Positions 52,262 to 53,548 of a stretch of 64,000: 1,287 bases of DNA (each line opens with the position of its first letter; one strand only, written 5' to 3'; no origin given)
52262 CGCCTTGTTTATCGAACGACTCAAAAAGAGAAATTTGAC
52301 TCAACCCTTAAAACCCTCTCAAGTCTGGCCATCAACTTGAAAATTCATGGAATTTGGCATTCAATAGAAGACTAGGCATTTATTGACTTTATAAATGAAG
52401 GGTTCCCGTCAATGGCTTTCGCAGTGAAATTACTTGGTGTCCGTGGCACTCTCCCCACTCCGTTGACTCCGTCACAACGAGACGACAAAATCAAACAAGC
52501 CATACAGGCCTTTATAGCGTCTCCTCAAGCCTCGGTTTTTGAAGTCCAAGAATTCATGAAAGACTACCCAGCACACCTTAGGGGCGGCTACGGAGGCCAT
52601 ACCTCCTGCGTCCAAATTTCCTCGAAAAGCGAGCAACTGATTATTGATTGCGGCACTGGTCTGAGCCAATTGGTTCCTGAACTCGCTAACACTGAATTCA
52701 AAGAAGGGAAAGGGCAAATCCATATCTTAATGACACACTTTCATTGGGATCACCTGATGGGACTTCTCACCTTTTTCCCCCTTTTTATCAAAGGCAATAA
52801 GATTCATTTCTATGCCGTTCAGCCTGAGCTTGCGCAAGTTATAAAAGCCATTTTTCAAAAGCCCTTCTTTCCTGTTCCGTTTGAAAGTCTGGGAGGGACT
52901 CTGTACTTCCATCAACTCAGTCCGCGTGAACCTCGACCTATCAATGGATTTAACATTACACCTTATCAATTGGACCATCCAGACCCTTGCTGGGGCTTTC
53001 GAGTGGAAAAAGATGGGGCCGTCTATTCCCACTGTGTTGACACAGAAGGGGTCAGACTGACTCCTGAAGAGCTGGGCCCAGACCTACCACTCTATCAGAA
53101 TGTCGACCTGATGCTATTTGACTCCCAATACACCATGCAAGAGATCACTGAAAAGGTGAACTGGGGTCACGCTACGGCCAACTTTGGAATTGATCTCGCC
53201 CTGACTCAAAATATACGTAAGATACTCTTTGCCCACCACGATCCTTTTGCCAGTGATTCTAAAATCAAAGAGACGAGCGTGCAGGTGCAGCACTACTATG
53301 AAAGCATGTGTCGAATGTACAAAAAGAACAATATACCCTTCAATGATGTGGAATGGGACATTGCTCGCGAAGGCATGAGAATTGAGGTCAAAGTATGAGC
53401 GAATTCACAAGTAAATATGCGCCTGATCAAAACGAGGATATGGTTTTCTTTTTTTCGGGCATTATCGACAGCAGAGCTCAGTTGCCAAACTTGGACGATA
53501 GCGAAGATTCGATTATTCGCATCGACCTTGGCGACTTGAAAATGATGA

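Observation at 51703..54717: Second partner-switching-like locus, with an MBL-fold hydrolase where the PP2C phosphatase would be expected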

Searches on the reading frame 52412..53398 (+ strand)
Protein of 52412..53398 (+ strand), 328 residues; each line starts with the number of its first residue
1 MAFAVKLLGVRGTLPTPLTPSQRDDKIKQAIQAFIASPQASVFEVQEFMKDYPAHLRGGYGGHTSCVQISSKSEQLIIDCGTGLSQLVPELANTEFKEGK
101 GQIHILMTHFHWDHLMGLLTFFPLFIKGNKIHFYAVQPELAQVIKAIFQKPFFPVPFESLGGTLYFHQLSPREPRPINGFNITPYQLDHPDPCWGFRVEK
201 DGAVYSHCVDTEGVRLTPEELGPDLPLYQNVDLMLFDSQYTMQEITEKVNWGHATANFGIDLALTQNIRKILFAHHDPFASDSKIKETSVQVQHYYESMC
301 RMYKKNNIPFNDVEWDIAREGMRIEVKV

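Call 3: search_protein_families(library=pfam, proteins=[window:52412-53398:+], max_evalue=1)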
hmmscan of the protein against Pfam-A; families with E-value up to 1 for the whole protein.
window:52412-53398:+ (328 aa): 3 families
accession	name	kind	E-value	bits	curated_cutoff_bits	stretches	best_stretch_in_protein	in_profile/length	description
PF12706.13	Lactamase_B_2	-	7.2e-16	58.8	27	1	76-276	3-200/200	Beta-lactamase superfamily domain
PF00753.33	Lactamase_B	-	2e-06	28.3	22.7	1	61-123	3-65/196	Metallo-beta-lactamase superfamily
PF02272.25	DHHA1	-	0.13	13.1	25.9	1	40-75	51-88/102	DHHA1 domain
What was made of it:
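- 52412..53398 (+): MBL-fold binuclear metallo-hydrolase (328 aa) of the ElaC/PhnP/YhfI phosphodiesterase type. Motifs: HFHWDH 52736-52753, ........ 52970-52993, CVDTE 53033-53047, NWGH 53159-53170, AHHDP 53231-53245. Pfam Lactamase_B_2 7e-16 (call 3).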

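Call 10: search_protein_families(library=ncbifam, proteins=[window:52412-53398:+], max_evalue=1)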
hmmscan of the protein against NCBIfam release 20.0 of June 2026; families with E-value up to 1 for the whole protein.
window:52412-53398:+ (328 aa): 15 families
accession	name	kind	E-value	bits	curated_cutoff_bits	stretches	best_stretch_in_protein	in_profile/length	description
NF000801.0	PRK00055.1-3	equivalog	1.5e-14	53.8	252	2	64-200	20-154/307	ribonuclease Z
TIGR02651.1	RNase_Z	equivalog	5.1e-13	48.7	292.95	2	64-201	18-150/302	ribonuclease Z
TIGR03307.1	PhnP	equivalog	1.4e-09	37.7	272.25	1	64-246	37-194/249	phosphonate metabolism protein PhnP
NF041851.1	cyc_nuc_deg_phdiest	equivalog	7.4e-09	35.3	400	1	72-287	28-232/253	cyclic nucleotide-degrading phosphodiesterase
NF000800.0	PRK00055.1-1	equivalog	2.1e-08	33.5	398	2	69-119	28-74/305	ribonuclease Z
TIGR02649.1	true_RNase_BN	exception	1.1e-06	27.9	563.7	2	69-120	27-74/304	ribonuclease BN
NF002558.0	PRK02126.1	subfamily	1.3e-06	27.7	315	1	67-127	21-73/345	ribonuclease Z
NF000805.0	PRK00055.2-3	equivalog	0.00078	18.8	416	1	227-282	218-273/307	ribonuclease Z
NF002553.0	PRK02113.1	equivalog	0.0015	18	386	1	69-200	40-163/252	MBL fold metallo-hydrolase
NF012229.1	bla_class_B_core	domain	0.0081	16.3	100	1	69-118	20-68/139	metallo-beta-lactamase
NF041809.1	Avs1a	equivalog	0.02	13.7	420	1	66-122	9-67/387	AVAST type 1 anti-phage system MBL fold metallo-hydrolase Avs1a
TIGR03675.1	arCOG00543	equivalog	0.02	13.1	580.2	1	65-122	189-249/631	beta-CASP ribonuclease aCPSF1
NF047919.1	lactonase_YtnP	equivalog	0.027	13.7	425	1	85-119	84-117/274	YtnP family quorum-quenching lactonase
NF047979.1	lactonase_AidB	equivalog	0.033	13.4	360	1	69-120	56-112/271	AidB family quorum-quenching N-acyl homoserine lactonase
TIGR03413.1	GSH_gloB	equivalog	0.097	12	200.8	1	74-119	21-61/248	hydroxyacylglutathione hydrolase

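Call 11: search_solved_structures(query=window:52412-53398:+, max_evalue=1)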
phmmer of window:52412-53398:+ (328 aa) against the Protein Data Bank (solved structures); distinct sequences matched with E-value up to 1: 8.
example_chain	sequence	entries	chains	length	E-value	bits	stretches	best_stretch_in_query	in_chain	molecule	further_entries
2cbn_A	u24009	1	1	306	3.9e-05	26.4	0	72-119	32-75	RIBONUCLEASE Z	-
7fct_A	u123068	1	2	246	0.13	14.8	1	75-129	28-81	Metal beta-lactamase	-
3esh_A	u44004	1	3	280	0.22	14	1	84-133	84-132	Protein similar to metal-dependent hydrolase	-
3g1p_A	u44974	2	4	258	0.3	13.6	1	104-214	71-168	Protein phnP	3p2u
3zwf_A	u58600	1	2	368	0.53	12.8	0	64-119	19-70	ZINC PHOSPHODIESTERASE ELAC PROTEIN 1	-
2nze_A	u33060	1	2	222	0.88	12.1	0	73-142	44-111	Beta-lactamase II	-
2nzf_A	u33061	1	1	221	0.89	12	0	73-142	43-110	Beta-lactamase II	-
2nxa_A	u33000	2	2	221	0.89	12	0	73-142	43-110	Beta-lactamase II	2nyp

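Call 13: find_homologous_proteins(query=window:52412-53398:+, max_evalue=0.001)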
Query window:52412-53398:+ (328 aa): 1126 proteins with E <= 0.001 among 2037 candidates; the best 120 are listed.
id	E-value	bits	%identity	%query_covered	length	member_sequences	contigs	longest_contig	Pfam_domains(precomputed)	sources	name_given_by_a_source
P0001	3.7e-227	771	100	100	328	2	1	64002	PF12706.14,PF23023.2,PF00753.34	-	-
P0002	5.3e-136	471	60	99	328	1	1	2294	PF12706.14,PF23023.2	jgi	-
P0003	8.3e-129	448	59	97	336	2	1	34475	PF12706.14,PF23023.2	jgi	jgi:phosphoribosyl 1,2-cyclic phosphodiesterase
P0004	1.2e-123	431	53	99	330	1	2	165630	PF12706.14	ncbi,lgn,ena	-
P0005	3.3e-123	429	54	100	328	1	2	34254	PF12706.14,PF23023.2,PF00753.34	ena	-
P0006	5.6e-123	429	54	99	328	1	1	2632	PF12706.14,PF23023.2,PF00753.34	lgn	-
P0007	7.3e-121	422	54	100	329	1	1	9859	PF12706.14,PF23023.2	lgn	-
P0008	9.3e-118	411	51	99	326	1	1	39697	PF12706.14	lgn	-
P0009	2.1e-117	410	51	99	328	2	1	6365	PF12706.14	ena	-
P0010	3.3e-117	410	52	99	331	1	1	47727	PF12706.14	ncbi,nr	ncbi:MAG: MBL fold metallo-hydrolase [Bdellovibrionales bacterium]|nr:MBL fold metallo-hydrolase [Bd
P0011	5.0e-117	409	49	98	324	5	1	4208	PF12706.14,PF00753.34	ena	-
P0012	1.8e-116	407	50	99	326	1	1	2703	PF12706.14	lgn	-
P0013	2.1e-116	407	53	99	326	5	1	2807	PF12706.14,PF23023.2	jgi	jgi:phosphoribosyl 1,2-cyclic phosphodiesterase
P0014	5.4e-116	406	49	99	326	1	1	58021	PF12706.14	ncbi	-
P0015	6.2e-116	405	53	98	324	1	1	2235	PF12706.14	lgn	-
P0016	7.9e-116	405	51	99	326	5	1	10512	PF12706.14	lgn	-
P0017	1.9e-115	404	53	99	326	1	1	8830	PF12706.14,PF00753.34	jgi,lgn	-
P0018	2.9e-115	403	50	99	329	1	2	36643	PF12706.14,PF23023.2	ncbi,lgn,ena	-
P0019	4.9e-115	403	50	98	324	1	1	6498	PF12706.14,PF00753.34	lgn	-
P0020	6.2e-115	402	52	99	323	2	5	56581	PF12706.14,PF00753.34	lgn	-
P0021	9.9e-115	402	50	98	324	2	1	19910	PF12706.14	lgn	-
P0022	1.0e-114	401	50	98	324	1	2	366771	PF12706.14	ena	-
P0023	1.8e-114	401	50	99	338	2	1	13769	PF12706.14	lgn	-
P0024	1.8e-114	401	49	98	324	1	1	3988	PF12706.14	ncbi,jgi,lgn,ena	jgi:phosphoribosyl 1,2-cyclic phosphodiesterase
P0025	2.1e-114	400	51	98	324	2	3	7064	PF12706.14,PF00753.34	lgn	-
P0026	4.0e-114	399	52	98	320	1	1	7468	PF12706.14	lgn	-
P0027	4.4e-114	399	51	98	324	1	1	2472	PF12706.14,PF00753.34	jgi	jgi:phosphoribosyl 1,2-cyclic phosphodiesterase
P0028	4.8e-114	399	51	98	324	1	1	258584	PF12706.14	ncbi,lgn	-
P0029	8.6e-114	398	51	98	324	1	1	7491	PF12706.14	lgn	-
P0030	9.0e-114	398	52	99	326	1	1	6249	PF12706.14,PF00753.34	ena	-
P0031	9.5e-114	398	50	99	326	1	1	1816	PF12706.14,PF00753.34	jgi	jgi:phosphoribosyl 1,2-cyclic phosphodiesterase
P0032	1.1e-113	398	49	99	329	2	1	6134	PF12706.14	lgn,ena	-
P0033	1.4e-113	398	51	98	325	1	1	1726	PF12706.14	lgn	-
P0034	1.5e-113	398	50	98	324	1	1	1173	PF12706.14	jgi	jgi:phosphoribosyl 1,2-cyclic phosphodiesterase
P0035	1.6e-113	398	50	99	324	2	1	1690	PF12706.14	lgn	-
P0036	1.6e-113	398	50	99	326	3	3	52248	PF12706.14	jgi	jgi:phosphoribosyl 1,2-cyclic phosphodiesterase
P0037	2.0e-113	397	51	98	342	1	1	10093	PF12706.14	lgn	-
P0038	2.9e-113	397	49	98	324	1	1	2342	PF12706.14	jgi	jgi:phosphoribosyl 1,2-cyclic phosphodiesterase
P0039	3.2e-113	397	50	99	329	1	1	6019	PF12706.14,PF00753.34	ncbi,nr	ncbi:MAG: MBL fold metallo-hydrolase [Bdellovibrionales bacterium]|nr:MBL fold metallo-hydrolase [Bd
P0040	3.6e-113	396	51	98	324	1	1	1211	PF12706.14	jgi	jgi:phosphoribosyl 1,2-cyclic phosphodiesterase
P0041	4.5e-113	396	51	98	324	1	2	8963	PF12706.14,PF00753.34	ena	-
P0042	4.6e-113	396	53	99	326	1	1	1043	PF12706.14,PF00753.34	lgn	-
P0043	4.9e-113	396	48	99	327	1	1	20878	PF12706.14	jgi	jgi:phosphoribosyl 1,2-cyclic phosphodiesterase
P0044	6.3e-113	396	50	98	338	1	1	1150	PF12706.14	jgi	jgi:phosphoribosyl 1,2-cyclic phosphodiesterase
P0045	6.6e-113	396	50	98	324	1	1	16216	PF12706.14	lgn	-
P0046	7.5e-113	395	51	98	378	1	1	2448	PF12706.14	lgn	-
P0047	7.8e-113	395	52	99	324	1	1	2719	PF12706.14,PF00753.34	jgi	-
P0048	8.2e-113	395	51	98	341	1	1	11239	PF12706.14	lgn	-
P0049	1.0e-112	395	52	99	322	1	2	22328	PF12706.14,PF00753.34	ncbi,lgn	ncbi:MAG: MBL fold metallo-hydrolase [Bdellovibrionales bacterium]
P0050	1.1e-112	395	48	99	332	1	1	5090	PF12706.14,PF00753.34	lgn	-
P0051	1.4e-112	394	49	98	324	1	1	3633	PF12706.14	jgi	jgi:phosphoribosyl 1,2-cyclic phosphodiesterase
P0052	1.7e-112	394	51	99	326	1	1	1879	PF12706.14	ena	-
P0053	2.4e-112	394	48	99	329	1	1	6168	PF12706.14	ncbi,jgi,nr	ncbi:MAG TPA: MBL fold metallo-hydrolase [Bdellovibrionota bacterium]|jgi:phosphoribosyl 1,2-cyclic 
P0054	3.0e-112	393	49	99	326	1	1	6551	PF12706.14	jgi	jgi:phosphoribosyl 1,2-cyclic phosphodiesterase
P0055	3.7e-112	393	49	96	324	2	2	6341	PF12706.14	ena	-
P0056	3.8e-112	393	51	99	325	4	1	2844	PF12706.14,PF00753.34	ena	-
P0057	4.4e-112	393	51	98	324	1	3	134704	PF12706.14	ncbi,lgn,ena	-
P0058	4.7e-112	393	50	99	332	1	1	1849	PF12706.14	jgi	jgi:phosphoribosyl 1,2-cyclic phosphodiesterase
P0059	6.8e-112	392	49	99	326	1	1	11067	PF12706.14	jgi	jgi:phosphoribosyl 1,2-cyclic phosphodiesterase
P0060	7.1e-112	392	49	98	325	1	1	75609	PF12706.14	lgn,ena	-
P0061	7.9e-112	392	51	99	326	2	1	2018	PF12706.14,PF00753.34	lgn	-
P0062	1.1e-111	391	50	99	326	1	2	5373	PF12706.14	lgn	-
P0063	1.2e-111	391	49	99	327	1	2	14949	PF12706.14,PF00753.34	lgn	-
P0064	1.4e-111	391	49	98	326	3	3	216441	PF12706.14,PF23023.2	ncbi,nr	ncbi:MAG: MBL fold metallo-hydrolase [Bdellovibrionales bacterium GWB1_52_6]|nr:MAG: MBL fold metall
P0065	1.7e-111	391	49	98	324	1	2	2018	PF12706.14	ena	-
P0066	2.3e-111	390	49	98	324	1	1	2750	PF12706.14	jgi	jgi:phosphoribosyl 1,2-cyclic phosphodiesterase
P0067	2.7e-111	390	49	98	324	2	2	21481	PF12706.14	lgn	-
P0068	2.8e-111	390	49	99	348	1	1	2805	PF12706.14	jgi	jgi:phosphoribosyl 1,2-cyclic phosphodiesterase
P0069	3.0e-111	390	48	98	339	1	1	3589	PF12706.14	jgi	jgi:phosphoribosyl 1,2-cyclic phosphodiesterase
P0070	3.3e-111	390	50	99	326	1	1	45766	PF12706.14,PF23023.2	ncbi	-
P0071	3.5e-111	390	48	99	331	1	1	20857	PF12706.14,PF00753.34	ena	-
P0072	4.1e-111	390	48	99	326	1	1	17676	PF12706.14,PF00753.34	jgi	-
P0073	4.7e-111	389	52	98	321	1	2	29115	PF12706.14,PF23023.2,PF00753.34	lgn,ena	-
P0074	5.8e-111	389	49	98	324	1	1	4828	PF12706.14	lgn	-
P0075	5.8e-111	389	49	98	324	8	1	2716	PF12706.14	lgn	-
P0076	6.8e-111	389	51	99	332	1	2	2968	PF12706.14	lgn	-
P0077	7.0e-111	389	48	98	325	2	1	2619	PF12706.14,PF23023.2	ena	-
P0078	7.0e-111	389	51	99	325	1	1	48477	PF12706.14,PF00753.34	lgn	-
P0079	7.3e-111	389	48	99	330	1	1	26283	PF12706.14,PF00753.34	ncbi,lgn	-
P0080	7.7e-111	389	48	99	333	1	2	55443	PF12706.14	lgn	-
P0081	7.7e-111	389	49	98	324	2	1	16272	PF12706.14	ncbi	ncbi:MAG: MBL fold metallo-hydrolase [Bdellovibrionales bacterium]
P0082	9.7e-111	388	48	98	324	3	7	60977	PF12706.14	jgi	jgi:phosphoribosyl 1,2-cyclic phosphodiesterase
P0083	1.1e-110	388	49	98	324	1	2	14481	PF12706.14,PF00753.34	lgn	-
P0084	1.1e-110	388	49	99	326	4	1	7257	PF12706.14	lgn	-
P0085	1.1e-110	388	50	99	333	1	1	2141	PF12706.14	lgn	-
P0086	1.2e-110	388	48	99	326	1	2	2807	PF12706.14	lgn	-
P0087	1.3e-110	388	50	98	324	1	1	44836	PF12706.14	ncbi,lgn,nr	ncbi:MAG: MBL fold metallo-hydrolase [Bdellovibrionaceae bacterium]|nr:MBL fold metallo-hydrolase [P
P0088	1.5e-110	388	49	99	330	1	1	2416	PF12706.14,PF00753.34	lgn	-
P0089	1.6e-110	388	51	99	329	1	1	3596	PF12706.14,PF00753.34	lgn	-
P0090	1.7e-110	388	51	99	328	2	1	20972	PF12706.14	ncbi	-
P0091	1.7e-110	388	48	99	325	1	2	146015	PF12706.14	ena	-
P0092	1.9e-110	387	49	99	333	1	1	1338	PF12706.14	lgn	-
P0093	2.1e-110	387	49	99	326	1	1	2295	PF12706.14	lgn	-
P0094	2.4e-110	387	50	98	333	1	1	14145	PF12706.14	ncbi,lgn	-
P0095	2.5e-110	387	51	98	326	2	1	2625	PF12706.14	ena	-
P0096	2.8e-110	387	48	99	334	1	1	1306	PF12706.14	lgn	-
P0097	3.0e-110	387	50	99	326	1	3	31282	PF12706.14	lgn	-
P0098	3.0e-110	387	49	99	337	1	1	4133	PF12706.14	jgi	-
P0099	3.1e-110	387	50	98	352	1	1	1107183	PF12706.14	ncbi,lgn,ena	-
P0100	3.6e-110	387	50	99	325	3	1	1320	PF12706.14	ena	-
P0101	3.6e-110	387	50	98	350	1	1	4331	PF12706.14,PF23023.2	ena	-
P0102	4.3e-110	386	48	98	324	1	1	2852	PF12706.14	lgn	-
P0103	5.0e-110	386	49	98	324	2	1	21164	PF12706.14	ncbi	-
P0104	5.0e-110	386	49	98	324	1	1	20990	PF12706.14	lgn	-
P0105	5.5e-110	386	48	98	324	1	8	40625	PF12706.14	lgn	-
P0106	5.6e-110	386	49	99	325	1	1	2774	PF12706.14,PF23023.2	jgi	jgi:phosphoribosyl 1,2-cyclic phosphodiesterase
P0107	6.6e-110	386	50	98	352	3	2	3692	PF12706.14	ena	-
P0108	6.7e-110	386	49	99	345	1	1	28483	PF12706.14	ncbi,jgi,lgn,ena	jgi:phosphoribosyl 1,2-cyclic phosphodiesterase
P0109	6.9e-110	386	49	99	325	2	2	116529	PF12706.14,PF23023.2,PF00753.34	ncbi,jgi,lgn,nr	ncbi:MAG: MBL fold metallo-hydrolase [Oligoflexia bacterium]|nr:MBL fold metallo-hydrolase [Oligofle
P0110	7.1e-110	386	49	99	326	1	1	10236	PF12706.14,PF00753.34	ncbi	-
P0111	7.2e-110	386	48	98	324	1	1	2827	PF12706.14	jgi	jgi:phosphoribosyl 1,2-cyclic phosphodiesterase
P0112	8.6e-110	385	52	90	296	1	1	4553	PF12706.14,PF00753.34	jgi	jgi:phosphoribosyl 1,2-cyclic phosphodiesterase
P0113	1.0e-109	385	47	99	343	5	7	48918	PF12706.14,PF23023.2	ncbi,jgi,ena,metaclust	metaclust:\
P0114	1.0e-109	385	49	98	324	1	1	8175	PF12706.14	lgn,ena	-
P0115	1.0e-109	385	49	99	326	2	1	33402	PF12706.14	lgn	-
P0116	1.2e-109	385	50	99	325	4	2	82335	PF12706.14,PF00753.34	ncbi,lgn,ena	-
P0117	1.3e-109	385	50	99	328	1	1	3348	PF12706.14,PF23023.2,PF00753.34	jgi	jgi:phosphoribosyl 1,2-cyclic phosphodiesterase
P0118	1.6e-109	384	48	99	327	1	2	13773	PF12706.14,PF23023.2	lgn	-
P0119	1.6e-109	384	50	99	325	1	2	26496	PF12706.14,PF00753.34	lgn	-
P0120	1.8e-109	384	50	99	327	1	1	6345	PF12706.14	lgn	-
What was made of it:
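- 52412..53398 (+): More than 1,100 homologues at about 50% identity (call 13).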

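Call 14: find_encoding_contigs(protein=P0099, flank=6000, max_places=2)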
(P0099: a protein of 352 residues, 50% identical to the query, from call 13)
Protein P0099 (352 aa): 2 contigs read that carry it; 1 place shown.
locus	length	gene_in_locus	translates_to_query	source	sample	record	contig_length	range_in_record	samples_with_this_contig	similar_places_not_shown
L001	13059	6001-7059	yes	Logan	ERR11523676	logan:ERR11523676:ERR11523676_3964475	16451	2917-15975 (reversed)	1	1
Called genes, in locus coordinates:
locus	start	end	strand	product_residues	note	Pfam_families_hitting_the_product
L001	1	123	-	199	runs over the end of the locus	?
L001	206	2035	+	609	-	PF04773:FecR (weak)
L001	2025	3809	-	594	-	PF09924:LPG_synthase_C, PF01694:Rhomboid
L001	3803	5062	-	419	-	PF00072:Response_reg, PF13428:TPR_14 (faint), PF14559:TPR_19 (faint), PF00515:TPR_1 (faint), PF07719:TPR_2 (faint), PF13181:TPR_8 (faint), PF13414:TPR_11 (faint), PF13431:TPR_17 (faint)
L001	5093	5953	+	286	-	-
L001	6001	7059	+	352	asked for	PF12706:Lactamase_B_2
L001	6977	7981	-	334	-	PF00487:FA_desaturase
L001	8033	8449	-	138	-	-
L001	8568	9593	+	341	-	PF09970:DUF2204, PF14907:NTP_transf_5, PF04972:BON (faint)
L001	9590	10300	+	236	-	PF00149:Metallophos, PF12850:Metallophos_2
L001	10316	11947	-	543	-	PF00005:ABC_tran, PF13555:AAA_29 (faint), PF00004:AAA (faint), PF01926:MMR_HSR1 (faint), PF13304:AAA_21 (faint), PF12848:ABC_tran_Xtn, PF00005:ABC_tran, PF02463:SMC_N (weak)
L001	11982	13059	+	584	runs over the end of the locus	-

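Call 15: find_encoding_contigs(protein=P0064, flank=6000, max_places=2)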
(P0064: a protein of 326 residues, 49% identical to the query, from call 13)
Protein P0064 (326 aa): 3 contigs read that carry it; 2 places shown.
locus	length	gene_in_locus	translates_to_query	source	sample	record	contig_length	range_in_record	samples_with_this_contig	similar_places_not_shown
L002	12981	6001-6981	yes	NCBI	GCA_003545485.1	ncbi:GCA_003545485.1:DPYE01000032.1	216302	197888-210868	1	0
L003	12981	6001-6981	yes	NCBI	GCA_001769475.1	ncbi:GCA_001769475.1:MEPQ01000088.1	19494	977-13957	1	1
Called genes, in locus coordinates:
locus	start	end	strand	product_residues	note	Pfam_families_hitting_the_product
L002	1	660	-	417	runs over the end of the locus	PF02040:ArsB, PF03600:CitMHS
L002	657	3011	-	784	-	-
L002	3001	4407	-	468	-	-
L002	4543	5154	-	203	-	-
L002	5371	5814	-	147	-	PF13560:HTH_31 (weak), PF01381:HTH_3 (faint)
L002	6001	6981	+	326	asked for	PF23023:Anti-Pycsar_Apyc1 (weak), PF12706:Lactamase_B_2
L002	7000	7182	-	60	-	-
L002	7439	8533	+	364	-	PF14907:NTP_transf_5, PF09970:DUF2204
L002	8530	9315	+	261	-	PF00149:Metallophos, PF12850:Metallophos_2 (weak)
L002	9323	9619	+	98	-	PF01844:HNH, PF13395:HNH_4 (weak), PF14279:HNH_5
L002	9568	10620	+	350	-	PF01636:APH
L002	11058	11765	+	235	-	PF03411:Peptidase_M74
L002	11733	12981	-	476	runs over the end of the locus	PF00206:Lyase_1, PF10415:FumaraseC_C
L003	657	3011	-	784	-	-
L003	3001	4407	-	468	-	-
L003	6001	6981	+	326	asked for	PF23023:Anti-Pycsar_Apyc1 (weak), PF12706:Lactamase_B_2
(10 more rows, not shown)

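Call 16: find_encoding_contigs(protein=P0109, flank=6000, max_places=2)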
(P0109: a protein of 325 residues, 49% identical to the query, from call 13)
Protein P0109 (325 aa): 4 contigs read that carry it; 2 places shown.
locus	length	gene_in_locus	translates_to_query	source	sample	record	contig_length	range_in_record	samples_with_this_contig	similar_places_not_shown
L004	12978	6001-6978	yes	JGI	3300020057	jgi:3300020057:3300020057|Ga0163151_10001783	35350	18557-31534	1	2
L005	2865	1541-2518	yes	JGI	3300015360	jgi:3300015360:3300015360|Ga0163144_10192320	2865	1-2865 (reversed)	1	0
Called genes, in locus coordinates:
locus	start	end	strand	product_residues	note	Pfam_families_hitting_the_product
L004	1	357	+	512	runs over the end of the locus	PF12072:RNase_Y_N, PF00013:KH_1 (weak), PF01966:HD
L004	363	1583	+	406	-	PF00579:tRNA-synt_1b, PF22421:SYY_C-terminal (weak)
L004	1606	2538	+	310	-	-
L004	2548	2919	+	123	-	PF00111:Fer2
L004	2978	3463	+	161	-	PF00578:AhpC-TSA, PF08534:Redoxin (weak)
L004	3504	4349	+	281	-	PF00561:Abhydrolase_1, PF12146:Hydrolase_4, PF12697:Abhydrolase_6, PF00326:Peptidase_S9 (weak), PF00561:Abhydrolase_1 (weak)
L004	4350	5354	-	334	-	PF00195:Chal_sti_synt_N (faint), PF08545:ACP_syn_III, PF08541:ACP_syn_III_C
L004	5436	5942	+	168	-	-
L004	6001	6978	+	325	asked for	PF00753:Lactamase_B (weak), PF23023:Anti-Pycsar_Apyc1 (weak), PF12706:Lactamase_B_2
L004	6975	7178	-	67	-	PF04384:Fe-S_assembly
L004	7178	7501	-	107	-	PF01521:Fe-S_biosyn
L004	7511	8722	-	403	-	PF00266:Aminotran_5, PF01053:Cys_Met_Meta_PP (weak)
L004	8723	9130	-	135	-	PF02082:Rrf2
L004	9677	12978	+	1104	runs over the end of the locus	PF08471:Ribonuc_red_2_N, PF02867:Ribonuc_red_lgC, PF12637:TSCPD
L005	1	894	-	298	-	?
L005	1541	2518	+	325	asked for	PF00753:Lactamase_B (weak), PF23023:Anti-Pycsar_Apyc1 (weak), PF12706:Lactamase_B_2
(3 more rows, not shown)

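Call 18: find_encoding_contigs(protein=P0003, flank=7000, max_places=2)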
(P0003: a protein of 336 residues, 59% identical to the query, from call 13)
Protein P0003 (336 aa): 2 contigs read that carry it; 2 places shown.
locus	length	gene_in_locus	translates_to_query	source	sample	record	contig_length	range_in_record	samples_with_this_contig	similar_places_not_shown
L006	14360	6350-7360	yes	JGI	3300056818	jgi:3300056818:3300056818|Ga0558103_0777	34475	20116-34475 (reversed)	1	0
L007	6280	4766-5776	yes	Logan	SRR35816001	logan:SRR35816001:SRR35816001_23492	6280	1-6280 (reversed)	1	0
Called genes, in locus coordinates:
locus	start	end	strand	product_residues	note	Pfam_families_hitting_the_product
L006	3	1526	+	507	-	?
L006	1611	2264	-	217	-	PF00730:HhH-GPD, PF00633:HHH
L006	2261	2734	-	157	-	PF16267:DUF4920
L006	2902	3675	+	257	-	PF01618:MotA_ExbB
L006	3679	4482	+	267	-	PF13677:MotB_plug, PF00691:OmpA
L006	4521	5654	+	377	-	PF00994:MoCF_biosynth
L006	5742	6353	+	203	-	-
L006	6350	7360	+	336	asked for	PF23023:Anti-Pycsar_Apyc1 (weak), PF12706:Lactamase_B_2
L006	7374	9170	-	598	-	PF00999:Na_H_Exchanger, PF02254:TrkA_N, PF27452:KefB_C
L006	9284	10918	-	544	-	-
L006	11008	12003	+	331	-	-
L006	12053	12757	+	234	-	PF09365:DUF2461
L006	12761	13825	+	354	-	PF01757:Acyl_transf_3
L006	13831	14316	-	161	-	PF01661:Macro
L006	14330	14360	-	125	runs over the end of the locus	PF00571:CBS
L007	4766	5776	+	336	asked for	PF23023:Anti-Pycsar_Apyc1 (weak), PF12706:Lactamase_B_2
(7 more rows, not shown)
